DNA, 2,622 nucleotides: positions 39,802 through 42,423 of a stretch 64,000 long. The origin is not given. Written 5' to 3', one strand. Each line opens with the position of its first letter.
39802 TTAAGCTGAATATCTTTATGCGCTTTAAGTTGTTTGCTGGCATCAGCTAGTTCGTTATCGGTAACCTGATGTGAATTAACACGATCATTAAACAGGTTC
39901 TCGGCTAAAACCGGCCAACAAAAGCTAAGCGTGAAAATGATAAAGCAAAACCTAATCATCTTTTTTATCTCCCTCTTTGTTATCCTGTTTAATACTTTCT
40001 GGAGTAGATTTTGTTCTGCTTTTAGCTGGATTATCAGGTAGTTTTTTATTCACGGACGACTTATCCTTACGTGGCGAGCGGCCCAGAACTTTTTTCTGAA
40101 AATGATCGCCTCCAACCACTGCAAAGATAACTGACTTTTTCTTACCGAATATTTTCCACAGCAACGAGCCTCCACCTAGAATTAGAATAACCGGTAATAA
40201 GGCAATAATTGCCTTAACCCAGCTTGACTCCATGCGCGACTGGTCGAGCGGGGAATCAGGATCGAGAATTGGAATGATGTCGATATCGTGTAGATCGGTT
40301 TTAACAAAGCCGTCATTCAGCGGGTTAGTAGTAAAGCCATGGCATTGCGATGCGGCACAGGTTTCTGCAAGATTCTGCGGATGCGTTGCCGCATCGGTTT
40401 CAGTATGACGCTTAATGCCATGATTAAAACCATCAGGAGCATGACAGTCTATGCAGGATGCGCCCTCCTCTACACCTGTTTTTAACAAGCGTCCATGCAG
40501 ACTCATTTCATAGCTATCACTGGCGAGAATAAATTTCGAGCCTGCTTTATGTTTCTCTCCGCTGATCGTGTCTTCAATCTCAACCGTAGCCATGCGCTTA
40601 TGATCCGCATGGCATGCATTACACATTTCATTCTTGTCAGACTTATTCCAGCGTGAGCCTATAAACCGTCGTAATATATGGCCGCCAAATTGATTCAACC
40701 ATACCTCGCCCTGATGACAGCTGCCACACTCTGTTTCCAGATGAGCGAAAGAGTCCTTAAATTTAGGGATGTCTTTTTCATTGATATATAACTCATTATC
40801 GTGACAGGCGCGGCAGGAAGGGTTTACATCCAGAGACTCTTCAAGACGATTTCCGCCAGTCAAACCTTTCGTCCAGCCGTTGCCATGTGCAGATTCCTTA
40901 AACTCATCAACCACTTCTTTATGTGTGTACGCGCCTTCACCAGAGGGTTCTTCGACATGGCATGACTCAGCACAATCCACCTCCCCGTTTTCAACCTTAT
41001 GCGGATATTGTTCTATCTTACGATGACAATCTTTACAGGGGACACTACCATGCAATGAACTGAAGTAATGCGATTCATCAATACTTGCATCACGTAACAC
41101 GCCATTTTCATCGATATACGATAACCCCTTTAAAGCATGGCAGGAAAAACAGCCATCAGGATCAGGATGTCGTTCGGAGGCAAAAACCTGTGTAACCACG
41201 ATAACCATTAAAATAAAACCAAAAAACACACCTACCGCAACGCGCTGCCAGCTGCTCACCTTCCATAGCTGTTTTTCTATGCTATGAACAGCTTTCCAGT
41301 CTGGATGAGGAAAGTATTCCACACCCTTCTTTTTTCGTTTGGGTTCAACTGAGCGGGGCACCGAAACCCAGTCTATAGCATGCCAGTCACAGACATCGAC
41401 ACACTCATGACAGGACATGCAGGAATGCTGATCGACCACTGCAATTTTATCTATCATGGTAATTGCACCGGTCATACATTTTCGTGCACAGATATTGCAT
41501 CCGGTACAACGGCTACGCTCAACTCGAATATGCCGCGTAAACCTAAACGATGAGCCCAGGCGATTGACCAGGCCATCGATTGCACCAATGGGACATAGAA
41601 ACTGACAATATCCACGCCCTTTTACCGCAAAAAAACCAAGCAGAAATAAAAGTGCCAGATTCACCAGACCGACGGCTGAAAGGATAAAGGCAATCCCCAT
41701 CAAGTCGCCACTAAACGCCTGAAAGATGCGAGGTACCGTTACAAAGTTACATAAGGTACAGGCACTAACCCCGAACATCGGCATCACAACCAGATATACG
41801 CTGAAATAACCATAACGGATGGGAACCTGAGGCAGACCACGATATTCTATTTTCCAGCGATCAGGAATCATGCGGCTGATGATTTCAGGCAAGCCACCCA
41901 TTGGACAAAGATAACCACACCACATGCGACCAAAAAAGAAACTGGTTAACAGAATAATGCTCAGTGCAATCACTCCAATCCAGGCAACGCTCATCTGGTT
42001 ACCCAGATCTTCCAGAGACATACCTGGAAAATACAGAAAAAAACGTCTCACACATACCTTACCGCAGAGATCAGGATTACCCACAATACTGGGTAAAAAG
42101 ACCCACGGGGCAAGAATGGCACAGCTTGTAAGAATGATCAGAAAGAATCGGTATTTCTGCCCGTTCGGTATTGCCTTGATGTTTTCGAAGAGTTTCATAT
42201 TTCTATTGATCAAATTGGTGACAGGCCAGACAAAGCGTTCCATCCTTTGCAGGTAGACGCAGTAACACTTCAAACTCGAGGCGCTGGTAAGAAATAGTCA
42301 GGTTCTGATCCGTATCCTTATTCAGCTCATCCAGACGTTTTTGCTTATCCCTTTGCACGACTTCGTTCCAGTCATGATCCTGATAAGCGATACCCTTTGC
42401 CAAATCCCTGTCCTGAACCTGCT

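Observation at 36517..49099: Nine-gene multiheme-cytochrome/porin operon: candidate extracellular electron-transfer conduit of unusual composition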

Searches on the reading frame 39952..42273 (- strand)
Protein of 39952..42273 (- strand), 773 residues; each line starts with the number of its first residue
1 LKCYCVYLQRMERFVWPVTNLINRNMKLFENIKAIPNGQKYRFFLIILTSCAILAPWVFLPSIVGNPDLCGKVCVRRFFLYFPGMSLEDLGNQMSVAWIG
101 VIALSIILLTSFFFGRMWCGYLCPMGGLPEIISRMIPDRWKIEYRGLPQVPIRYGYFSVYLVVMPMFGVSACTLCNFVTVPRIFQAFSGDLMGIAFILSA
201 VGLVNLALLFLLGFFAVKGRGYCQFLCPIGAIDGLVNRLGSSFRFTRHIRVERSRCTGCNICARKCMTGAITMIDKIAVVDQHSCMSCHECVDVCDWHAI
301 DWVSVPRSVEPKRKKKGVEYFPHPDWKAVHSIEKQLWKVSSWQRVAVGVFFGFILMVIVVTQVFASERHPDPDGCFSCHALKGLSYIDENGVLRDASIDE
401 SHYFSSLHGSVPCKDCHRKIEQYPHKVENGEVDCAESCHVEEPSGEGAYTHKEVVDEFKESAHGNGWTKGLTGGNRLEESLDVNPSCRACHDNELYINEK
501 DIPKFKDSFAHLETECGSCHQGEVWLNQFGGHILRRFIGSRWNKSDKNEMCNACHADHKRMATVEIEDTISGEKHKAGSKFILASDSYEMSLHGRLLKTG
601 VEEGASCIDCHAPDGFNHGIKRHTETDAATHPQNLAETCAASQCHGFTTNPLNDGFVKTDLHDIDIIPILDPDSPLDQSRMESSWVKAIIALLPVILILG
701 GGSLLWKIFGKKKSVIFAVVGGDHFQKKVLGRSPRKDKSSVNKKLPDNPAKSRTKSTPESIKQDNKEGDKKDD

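Call 4: search_protein_families(library=pfam, proteins=[window:39952-42273:-], max_evalue=0.01)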
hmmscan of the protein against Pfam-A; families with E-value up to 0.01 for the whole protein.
window:39952-42273:- (773 aa): 10 families
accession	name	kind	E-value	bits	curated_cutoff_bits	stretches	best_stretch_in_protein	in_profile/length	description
PF12801.12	Fer4_5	-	1.4e-15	57.4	22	2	97-142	2-47/48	4Fe-4S binding domain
PF22113.1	Mtrc-MtrF_II-IV_dom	-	4.6e-09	36.5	30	1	413-562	9-170/176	Outer membrane cytochrome MtrC/MtrF-like, domains II/IV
PF12838.12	Fer4_7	-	8.2e-06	26.6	27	1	255-297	1-50/52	4Fe-4S dicluster domain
PF14697.11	Fer4_21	-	2.8e-05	24.6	35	1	222-273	13-59/59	4Fe-4S dicluster domain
PF13237.11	Fer4_10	-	4.3e-05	23.8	25.5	1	249-295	2-52/53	4Fe-4S dicluster domain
PF13187.11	Fer4_9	-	9.4e-05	22.8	27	1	255-299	1-51/52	4Fe-4S dicluster domain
PF00037.32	Fer4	-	0.00021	21.4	21.1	2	279-300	2-23/24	4Fe-4S binding domain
PF12837.12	Fer4_6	-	0.00053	20.3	25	1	249-271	2-24/24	4Fe-4S binding domain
PF25160.1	LdpA_Fe-S-bd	-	0.0019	18.4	27.6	0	223-274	9-46/49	LdpA Fe-S cluster-binding domain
PF14522.11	Cytochrome_C7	-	0.0068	16.6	24.8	0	511-561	11-54/67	Cytochrome c7 and related cytochrome c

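Call 5: search_protein_families(library=ncbifam, proteins=[window:39952-42273:-], max_evalue=0.01)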
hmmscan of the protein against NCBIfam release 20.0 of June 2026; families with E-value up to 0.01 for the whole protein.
window:39952-42273:- (773 aa): 51 families (the best 25 are shown)
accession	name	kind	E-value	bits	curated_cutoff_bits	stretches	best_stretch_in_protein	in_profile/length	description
TIGR02163.1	napH_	subfamily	1.5e-18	67.2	213.05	2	98-300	63-251/255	NapH/MauN family ferredoxin-type protein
NF007013.0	PRK09477.1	equivalog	7.6e-16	58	234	2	80-301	65-275/286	quinol dehydrogenase ferredoxin subunit NapH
NF046105.1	TransRegNosR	equivalog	6.8e-12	44.5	1000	1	107-289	488-662/680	transcriptional regulator NosR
NF043069.1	T4HPD_activ_SAM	equivalog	8.2e-11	41.8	425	1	243-303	40-100/299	trans-4-hydroxy-L-proline dehydratase activase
NF005504.0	PRK07118.1-3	equivalog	1.7e-10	40.7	437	1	254-316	219-280/293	Fe-S cluster domain-containing protein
NF045874.1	Vhu_polyferre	exception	3.3e-10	39.3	600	1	226-321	98-191/381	F420-non-reducing hydrogenase associated-polyferredoxin VhuB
NF038196.1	ferrodoxin_EFR1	subfamily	1.2e-09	38.6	75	1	238-302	168-231/242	EFR1 family ferrodoxin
NF004541.0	PRK05888.2-2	equivalog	2.1e-08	34.2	217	1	248-307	55-118/168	NADH-quinone oxidoreductase subunit NuoI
NF040770.1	hetero_SS_HdrA2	exception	6.6e-08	31.1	1100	1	250-302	573-625/777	CoB-CoM heterodisulfide reductase HdrA2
TIGR04105.1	FeFe_hydrog_B1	subfamily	3.5e-07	29.3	450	1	255-306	112-165/462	monomeric [FeFe] hydrogenase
TIGR01944.1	rnfB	subfamily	6.3e-07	29.1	68.7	1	250-315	109-175/190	RnfABCDGE type electron transport complex subunit B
NF041836.1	rnfB_Methano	equivalog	7.5e-07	28.8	445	1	254-301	216-263/265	Rnf electron transport complex subunit RnfB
NF043039.1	HgcAB_like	equivalog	8.6e-07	28.9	285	1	93-300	157-349/350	HgcAB-like fusion protein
TIGR02179.1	PorD_KorD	subfamily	1.2e-06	28.6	60.05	2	251-303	22-75/78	2-oxoacid:acceptor oxidoreductase, delta subunit, pyruvate/2-ketoisovalerate family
TIGR03336.1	IOR_alpha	equivalog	3.7e-06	25.6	650.9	1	247-300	543-595/595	indolepyruvate ferredoxin oxidoreductase subunit alpha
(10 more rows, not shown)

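Call 26: search_solved_structures(query=window:39952-42273:-, max_evalue=1)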
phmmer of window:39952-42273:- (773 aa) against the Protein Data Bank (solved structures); distinct sequences matched with E-value up to 1: 61 (the best 60 are shown).
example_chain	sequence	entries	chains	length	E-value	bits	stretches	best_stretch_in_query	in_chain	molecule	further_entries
9sfi_O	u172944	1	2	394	5.1e-08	34.8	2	221-301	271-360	Ferredoxin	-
7zc6_B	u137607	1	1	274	1.2e-07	33.5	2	255-301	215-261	RnfB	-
6fah_A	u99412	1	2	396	1.2e-06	30.3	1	249-321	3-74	Caffeyl-CoA reductase-Etf complex subunit CarE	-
9bov_B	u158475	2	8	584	2.3e-06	29.3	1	254-300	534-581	NADH dehydrogenase (Quinone)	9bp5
9eri_B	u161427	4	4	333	1.1e-05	27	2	254-300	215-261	Na(+)-translocating ferredoxin:NAD(+) oxidoreductase complex subunit B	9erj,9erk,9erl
1clf_A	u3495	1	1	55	0.00024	22.6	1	255-296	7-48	FERREDOXIN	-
8ahx_B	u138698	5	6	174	0.00025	22.6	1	248-300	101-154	Ion-translocating oxidoreductase complex subunit B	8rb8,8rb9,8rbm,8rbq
9sw6_G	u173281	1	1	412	0.00033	22.2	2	253-305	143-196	Polyferredoxin protein MvhB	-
9sw6_H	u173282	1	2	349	0.00054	21.4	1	221-279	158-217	Tungsten formylmethanofuran dehydrogenase, subunit F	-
5t5i_F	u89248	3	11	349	0.0011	20.4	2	221-281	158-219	Tungsten formylmethanofuran dehydrogenase subunit fwdF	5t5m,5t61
9n5u_B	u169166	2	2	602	0.0011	20.4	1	253-304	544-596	NfnB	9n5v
7p5h_B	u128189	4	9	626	0.0012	20.3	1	251-302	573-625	Fe-hydrogenase, subunit beta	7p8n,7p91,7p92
9g03_E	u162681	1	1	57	0.0013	20.2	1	255-296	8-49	Ferredoxin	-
6cfw_N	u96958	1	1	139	0.0013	20.2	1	254-301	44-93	NADH-plastoquinone oxidoreductase subunit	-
7q4w_B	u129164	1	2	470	0.0032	18.9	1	249-300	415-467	Iron hydrogenase HydB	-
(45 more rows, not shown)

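Call 29: find_homologous_proteins(query=window:39952-42273:-, max_evalue=1e-10)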
Query window:39952-42273:- (773 aa): 232 proteins with E <= 1e-10 among 5642 candidates; the best 120 are listed.
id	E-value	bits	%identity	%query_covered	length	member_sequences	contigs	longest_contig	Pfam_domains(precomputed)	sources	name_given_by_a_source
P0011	0.0e+0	1631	88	99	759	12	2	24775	PF12801.13,PF22113.2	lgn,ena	-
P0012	0.0e+0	1488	80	97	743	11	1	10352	PF12801.13,PF12838.13,PF22113.2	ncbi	-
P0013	0.0e+0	1465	80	95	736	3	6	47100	PF12801.13,PF12838.13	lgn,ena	-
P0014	0.0e+0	1438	78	97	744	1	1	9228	PF12801.13,PF12838.13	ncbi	-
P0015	0.0e+0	1420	76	97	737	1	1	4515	PF12801.13,PF12838.13,PF22113.2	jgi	jgi:ferredoxin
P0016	0.0e+0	1394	76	97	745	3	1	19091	PF12801.13,PF12838.13,PF22113.2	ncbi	-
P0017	0.0e+0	1387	75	95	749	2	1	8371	PF12801.13,PF12838.13,PF13187.12,PF22113.2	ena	-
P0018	0.0e+0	1376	73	97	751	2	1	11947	PF12801.13,PF12838.13,PF13237.12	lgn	-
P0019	0.0e+0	1357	76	91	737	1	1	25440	PF14697.12,PF12801.13,PF12838.13,PF13237.12,PF13187.12,PF22113.2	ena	-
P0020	0.0e+0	1315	74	91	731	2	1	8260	PF14697.12,PF12801.13,PF12838.13,PF22113.2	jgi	-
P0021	0.0e+0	1313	73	96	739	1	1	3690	PF14697.12,PF12801.13,PF12838.13,PF13237.12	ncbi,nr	ncbi:MAG: 4Fe-4S binding protein [Gammaproteobacteria bacterium]|nr:4Fe-4S binding protein [Gammapro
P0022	0.0e+0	1308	73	93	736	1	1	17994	PF14697.12,PF12801.13,PF12838.13,PF13237.12,PF14522.12,PF22113.2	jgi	jgi:polyferredoxin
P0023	0.0e+0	1306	73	94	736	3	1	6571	PF12801.13,PF12838.13,PF13237.12,PF13187.12,PF22113.2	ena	-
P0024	0.0e+0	1211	67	91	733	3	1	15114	PF12801.13,PF12838.13,PF13237.12,PF22113.2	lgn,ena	-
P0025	0.0e+0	1204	67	91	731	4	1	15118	PF12801.13,PF12838.13,PF13237.12,PF22113.2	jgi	-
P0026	0.0e+0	1197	65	94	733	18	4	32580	PF14697.12,PF12801.13,PF12838.13,PF13237.12,PF22113.2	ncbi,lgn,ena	-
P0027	0.0e+0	1188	65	95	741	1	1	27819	PF12801.13,PF12838.13,PF22113.2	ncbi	-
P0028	0.0e+0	1181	64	97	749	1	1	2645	PF12801.13,PF12838.13,PF22113.2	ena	-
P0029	0.0e+0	1176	66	92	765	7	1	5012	PF12801.13,PF12838.13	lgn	-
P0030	0.0e+0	1175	65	95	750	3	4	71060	PF12801.13,PF12838.13,PF13187.12,PF22113.2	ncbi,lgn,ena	-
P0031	0.0e+0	1157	63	93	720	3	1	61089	PF12801.13,PF22113.2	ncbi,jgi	-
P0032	0.0e+0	1151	64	93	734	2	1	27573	PF12801.13,PF00037.33,PF12838.13,PF13237.12,PF13187.12,PF22113.2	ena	-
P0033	0.0e+0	1151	66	93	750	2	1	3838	PF12801.13,PF12838.13,PF22113.2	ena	-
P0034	0.0e+0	1148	63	93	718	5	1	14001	PF12801.13,PF22113.2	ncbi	-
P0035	0.0e+0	1138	64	92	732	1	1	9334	PF12801.13,PF00037.33,PF12838.13,PF13237.12,PF13187.12,PF14522.12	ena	-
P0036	0.0e+0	1133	63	93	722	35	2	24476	PF12801.13,PF22113.2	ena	-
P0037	0.0e+0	1125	64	93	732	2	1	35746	PF12801.13,PF00037.33,PF12838.13,PF13237.12,PF13187.12,PF22113.2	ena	-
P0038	0.0e+0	1117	63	94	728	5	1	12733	PF12801.13,PF12838.13,PF13237.12,PF22113.2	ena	-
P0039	0.0e+0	1114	62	91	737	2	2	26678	PF12801.13,PF12838.13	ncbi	-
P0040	0.0e+0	1109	62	94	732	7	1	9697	PF12801.13,PF12838.13,PF13237.12,PF13187.12,PF22113.2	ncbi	-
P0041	0.0e+0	1108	63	91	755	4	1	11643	PF12801.13,PF12838.13,PF13187.12,PF22113.2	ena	-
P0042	0.0e+0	1107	64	91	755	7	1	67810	PF12801.13,PF22113.2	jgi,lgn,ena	-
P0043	0.0e+0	1099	63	91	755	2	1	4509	PF12801.13,PF12838.13,PF13187.12,PF22113.2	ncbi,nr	ncbi:MAG: 4Fe-4S binding protein [Gammaproteobacteria bacterium]|nr:4Fe-4S binding protein [Gammapro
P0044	0.0e+0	1098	64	91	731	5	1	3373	PF12801.13,PF12838.13,PF22113.2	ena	-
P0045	0.0e+0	1097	61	94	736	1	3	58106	PF12801.13,PF12838.13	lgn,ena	-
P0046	0.0e+0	1097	61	92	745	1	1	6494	PF14697.12,PF12801.13,PF12838.13,PF22113.2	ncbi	-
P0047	0.0e+0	1095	59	96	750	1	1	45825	PF12801.13,PF12838.13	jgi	jgi:ferredoxin-type protein NapH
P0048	0.0e+0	1093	61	93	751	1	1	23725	PF12801.13,PF12838.13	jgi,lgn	jgi:polyferredoxin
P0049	0.0e+0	1091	60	94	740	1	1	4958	PF12801.13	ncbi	-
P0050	0.0e+0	1089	60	94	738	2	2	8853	PF12801.13,PF12838.13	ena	-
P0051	0.0e+0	1087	60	91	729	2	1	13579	PF12801.13,PF12838.13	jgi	-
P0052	0.0e+0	1086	59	95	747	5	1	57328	PF12801.13,PF12838.13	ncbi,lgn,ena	-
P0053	0.0e+0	1084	61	92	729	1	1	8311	PF12801.13,PF12838.13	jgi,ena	-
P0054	0.0e+0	1079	59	98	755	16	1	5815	PF14697.12,PF12801.13,PF12838.13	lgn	-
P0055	0.0e+0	1074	61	93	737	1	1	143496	PF12801.13,PF22113.2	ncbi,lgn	-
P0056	0.0e+0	1072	59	95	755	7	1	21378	PF14697.12,PF12801.13,PF12838.13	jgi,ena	-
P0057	0.0e+0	1071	59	92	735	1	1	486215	PF12801.13,PF12838.13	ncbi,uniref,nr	ncbi:MAG: hypothetical protein DIZ80_06560 [endosymbiont of Galathealinum brachiosum]|uniref:4Fe-4S 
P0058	0.0e+0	1070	60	94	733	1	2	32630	PF12801.13,PF12838.13,PF22113.2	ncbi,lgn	-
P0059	0.0e+0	1063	60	91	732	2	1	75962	PF12801.13,PF12838.13,PF22113.2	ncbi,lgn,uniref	ncbi:Iron-sulfur cluster-binding protein [hydrothermal vent metagenome]|uniref:Iron-sulfur cluster-b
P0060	0.0e+0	1062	59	95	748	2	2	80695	PF12801.13,PF12838.13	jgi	-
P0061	0.0e+0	1058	60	95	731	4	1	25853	PF12801.13,PF12838.13,PF22113.2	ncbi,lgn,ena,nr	ncbi:MAG TPA: 4Fe-4S binding protein [Thiotrichales bacterium]|nr:4Fe-4S binding protein [Thiotricha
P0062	0.0e+0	1039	59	93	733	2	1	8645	PF12801.13,PF12838.13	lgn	-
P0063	0.0e+0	1032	57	95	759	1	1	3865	PF14697.12,PF12801.13,PF12838.13,PF13237.12,PF13187.12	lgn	-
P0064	0.0e+0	1029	57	96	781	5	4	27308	PF12801.13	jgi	-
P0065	0.0e+0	1019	58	91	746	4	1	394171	PF12801.13,PF12838.13,PF13237.12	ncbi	-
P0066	0.0e+0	1012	58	92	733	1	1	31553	PF12801.13,PF22113.2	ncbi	-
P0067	1.6e-294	997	57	91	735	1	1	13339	PF12801.13,PF12837.13,PF12838.13,PF13237.12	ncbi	-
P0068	6.9e-291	985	56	92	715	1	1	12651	PF12801.13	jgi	jgi:ferredoxin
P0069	3.4e-289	980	57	89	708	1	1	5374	PF12801.13,PF12838.13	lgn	-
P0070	1.1e-283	962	54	95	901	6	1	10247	PF12801.13,PF12838.13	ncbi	-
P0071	4.7e-283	959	54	95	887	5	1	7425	PF12801.13,PF12838.13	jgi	-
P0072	2.1e-282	957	55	91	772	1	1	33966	PF12801.13,PF12838.13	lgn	-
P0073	7.5e-282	955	54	96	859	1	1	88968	PF12801.13,PF12838.13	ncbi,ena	-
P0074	1.0e-280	952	54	95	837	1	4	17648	PF12801.13,PF12838.13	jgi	-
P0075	1.4e-280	951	55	92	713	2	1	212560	PF12801.13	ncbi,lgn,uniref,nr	ncbi:4Fe-4S binding protein [Candidatus Venteria ishoeyi]|uniref:Putative electron transport protein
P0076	3.0e-280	950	53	97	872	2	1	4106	PF12801.13,PF12838.13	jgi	-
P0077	1.4e-279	948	52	96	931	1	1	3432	PF12801.13,PF12838.13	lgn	-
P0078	8.7e-276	935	54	95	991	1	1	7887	PF12801.13,PF12838.13,PF22113.2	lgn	-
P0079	1.4e-275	935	55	92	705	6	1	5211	PF12801.13,PF14522.12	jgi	-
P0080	1.2e-274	932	55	92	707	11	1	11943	PF12801.13,PF14522.12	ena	-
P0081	2.4e-274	931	55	92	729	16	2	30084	PF12801.13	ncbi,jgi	-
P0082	1.0e-273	929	54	93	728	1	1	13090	PF12801.13,PF14522.12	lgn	-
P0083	2.3e-273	927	51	95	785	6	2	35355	PF14697.12,PF12801.13,PF12838.13,PF22113.2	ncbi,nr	ncbi:MAG: 4Fe-4S binding protein [gamma proteobacterium endosymbiont of Lamellibrachia anaximandri]|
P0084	3.1e-271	920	52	96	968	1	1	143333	PF12801.13,PF12838.13,PF13237.12,PF13187.12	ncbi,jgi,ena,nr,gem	ncbi:MAG: 4Fe-4S binding protein [Deltaproteobacteria bacterium]|nr:4Fe-4S binding protein [Deltapro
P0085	3.2e-270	917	53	93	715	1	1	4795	PF12801.13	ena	-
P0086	1.1e-269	915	53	92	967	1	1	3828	PF12801.13,PF12838.13,PF13237.12,PF13187.12,PF14522.12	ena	-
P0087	4.5e-269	913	53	93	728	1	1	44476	PF12801.13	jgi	jgi:polyferredoxin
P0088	2.7e-268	911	52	94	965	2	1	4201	PF12801.13,PF12838.13,PF14522.12,PF22113.2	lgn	-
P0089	3.2e-267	907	53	92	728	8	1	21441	PF12801.13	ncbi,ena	-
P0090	1.5e-266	905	53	92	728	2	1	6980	PF12801.13,PF12838.13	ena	-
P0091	4.7e-266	903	54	91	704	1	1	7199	PF12801.13,PF12838.13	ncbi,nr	ncbi:MAG: 4Fe-4S binding protein [Proteobacteria bacterium]|nr:4Fe-4S binding protein [Pseudomonadot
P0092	1.2e-265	902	52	92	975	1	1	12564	PF12801.13,PF14522.12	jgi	-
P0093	2.7e-264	897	52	93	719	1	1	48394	PF12801.13,PF12838.13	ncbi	-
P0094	1.5e-261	888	51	91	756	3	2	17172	PF12801.13,PF22113.2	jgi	jgi:ferredoxin-type protein NapH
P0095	1.2e-260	885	50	92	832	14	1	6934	PF12801.13,PF12838.13,PF22113.2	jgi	-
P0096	1.8e-260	885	53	89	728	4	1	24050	PF12801.13,PF22113.2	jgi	jgi:ferredoxin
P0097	4.6e-260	883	51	93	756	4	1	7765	PF12801.13,PF22113.2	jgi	jgi:polyferredoxin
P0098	9.8e-260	882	52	92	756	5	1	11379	PF12801.13,PF22113.2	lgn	-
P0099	1.1e-259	882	51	94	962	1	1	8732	PF12801.13,PF00037.33,PF12838.13,PF14522.12,PF22113.2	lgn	-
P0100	1.4e-259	882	51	94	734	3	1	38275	PF12801.13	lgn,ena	-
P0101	1.5e-259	882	55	83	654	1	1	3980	PF12801.13,PF14522.12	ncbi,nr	ncbi:MAG: 4Fe-4S binding protein, partial [Chromatiales bacterium]|nr:4Fe-4S binding protein [Chroma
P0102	2.2e-259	881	51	91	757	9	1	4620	PF12801.13,PF12838.13,PF22113.2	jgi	jgi:ferredoxin-type protein NapH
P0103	7.6e-259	879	52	91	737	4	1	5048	PF12801.13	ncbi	-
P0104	2.0e-258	878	50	93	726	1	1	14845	PF14697.12,PF12801.13,PF12838.13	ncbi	-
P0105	2.9e-258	877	50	96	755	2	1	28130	PF12801.13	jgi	jgi:ferredoxin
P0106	3.3e-258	877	51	92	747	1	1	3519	PF12801.13,PF22113.2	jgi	jgi:ferredoxin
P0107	5.3e-258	877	49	91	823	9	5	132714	PF12801.13,PF12838.13,PF13237.12,PF13187.12,PF22113.2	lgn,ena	-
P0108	2.5e-256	871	51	92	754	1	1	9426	PF14697.12,PF12801.13,PF22113.2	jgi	jgi:polyferredoxin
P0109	2.6e-256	871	50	94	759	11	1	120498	PF12801.13,PF22113.2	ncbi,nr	ncbi:MAG: 4Fe-4S binding protein [Candidatus Thiodiazotropha taylori]|nr:4Fe-4S binding protein [Can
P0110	2.0e-254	865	51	92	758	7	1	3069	PF14697.12,PF12801.13,PF22113.2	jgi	jgi:ferredoxin-type protein NapH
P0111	2.2e-254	865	52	91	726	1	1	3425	PF12801.13,PF12838.13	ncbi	-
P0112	3.5e-254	864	52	89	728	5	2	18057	PF14697.12,PF12801.13,PF14522.12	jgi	jgi:ferredoxin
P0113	6.6e-254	863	50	90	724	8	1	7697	PF12801.13,PF00037.33,PF22113.2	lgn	-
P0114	1.0e-252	859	51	91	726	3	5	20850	PF14697.12,PF12801.13,PF22113.2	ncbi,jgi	ncbi:MAG: 4Fe-4S binding protein [Candidatus Thiodiazotropha sp.]|jgi:ferredoxin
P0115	4.2e-247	841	49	90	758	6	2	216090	PF12801.13,PF12838.13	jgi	jgi:ferredoxin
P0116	7.7e-247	840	49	95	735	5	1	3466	PF12801.13,PF12838.13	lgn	-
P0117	2.2e-246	838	49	91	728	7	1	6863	PF14697.12,PF12801.13,PF00037.33,PF12838.13,PF22113.2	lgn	-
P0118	8.0e-245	833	49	89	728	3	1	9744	PF14697.12,PF12801.13,PF00037.33,PF12838.13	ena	-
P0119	3.1e-231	788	49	91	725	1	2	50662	PF12801.13,PF12838.13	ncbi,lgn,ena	-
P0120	2.1e-214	732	53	73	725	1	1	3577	PF12801.13,PF12838.13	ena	-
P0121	7.3e-212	724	61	62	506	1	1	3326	PF12801.13,PF12838.13,PF13237.12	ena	-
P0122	5.0e-210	718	57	68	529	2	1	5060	PF12801.13,PF14522.12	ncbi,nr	ncbi:MAG: 4Fe-4S binding protein, partial [Proteobacteria bacterium]|nr:4Fe-4S binding protein [Pseu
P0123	4.8e-209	715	51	76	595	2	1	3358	PF12801.13,PF22113.2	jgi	jgi:ferredoxin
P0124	1.7e-203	696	42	91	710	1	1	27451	PF14697.12,PF12801.13,PF12838.13,PF22113.2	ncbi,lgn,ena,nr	ncbi:MAG TPA: 4Fe-4S binding protein [Deltaproteobacteria bacterium]|nr:4Fe-4S binding protein [Delt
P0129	1.2e-182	627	63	54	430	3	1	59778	PF22113.2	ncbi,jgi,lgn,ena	-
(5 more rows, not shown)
